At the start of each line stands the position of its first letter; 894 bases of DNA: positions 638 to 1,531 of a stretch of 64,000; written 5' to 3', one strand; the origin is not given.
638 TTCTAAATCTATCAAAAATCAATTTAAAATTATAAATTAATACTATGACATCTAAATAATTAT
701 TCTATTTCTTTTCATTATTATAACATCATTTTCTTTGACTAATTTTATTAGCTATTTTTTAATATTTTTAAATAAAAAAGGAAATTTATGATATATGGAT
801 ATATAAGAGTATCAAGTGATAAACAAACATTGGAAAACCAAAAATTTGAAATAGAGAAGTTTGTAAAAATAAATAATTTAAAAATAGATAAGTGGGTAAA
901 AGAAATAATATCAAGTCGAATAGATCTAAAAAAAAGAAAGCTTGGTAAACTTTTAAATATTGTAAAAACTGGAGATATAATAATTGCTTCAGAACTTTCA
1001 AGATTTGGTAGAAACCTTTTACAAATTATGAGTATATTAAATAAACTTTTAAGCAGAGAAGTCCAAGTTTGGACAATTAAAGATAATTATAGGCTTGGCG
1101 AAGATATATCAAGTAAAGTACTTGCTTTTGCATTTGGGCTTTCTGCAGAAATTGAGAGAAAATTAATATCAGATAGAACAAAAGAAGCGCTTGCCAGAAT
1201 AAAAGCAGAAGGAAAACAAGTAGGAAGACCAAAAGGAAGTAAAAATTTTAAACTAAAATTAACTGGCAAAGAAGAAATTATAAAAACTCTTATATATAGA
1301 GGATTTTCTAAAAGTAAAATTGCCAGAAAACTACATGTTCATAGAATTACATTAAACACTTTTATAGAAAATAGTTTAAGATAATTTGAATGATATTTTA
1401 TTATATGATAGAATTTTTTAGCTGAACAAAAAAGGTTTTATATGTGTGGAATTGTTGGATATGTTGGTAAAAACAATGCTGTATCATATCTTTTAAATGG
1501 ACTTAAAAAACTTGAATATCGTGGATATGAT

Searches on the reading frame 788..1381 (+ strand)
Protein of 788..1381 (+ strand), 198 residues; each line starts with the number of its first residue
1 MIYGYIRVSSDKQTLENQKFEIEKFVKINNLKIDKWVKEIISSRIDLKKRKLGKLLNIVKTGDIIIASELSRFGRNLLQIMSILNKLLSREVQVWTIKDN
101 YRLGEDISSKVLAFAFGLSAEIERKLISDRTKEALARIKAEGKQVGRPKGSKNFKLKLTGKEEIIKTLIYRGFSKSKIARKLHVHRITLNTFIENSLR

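Call 67: search_protein_families(library=pfam, proteins=[window:788-1381:+], max_evalue=0.001)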
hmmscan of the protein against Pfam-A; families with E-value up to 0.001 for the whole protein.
window:788-1381:+ (198 aa): 1 family
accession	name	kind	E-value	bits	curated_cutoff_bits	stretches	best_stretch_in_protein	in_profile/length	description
PF00239.26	Resolvase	-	1.6e-30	106.5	23.3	1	2-143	1-144/145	Resolvase, N terminal domain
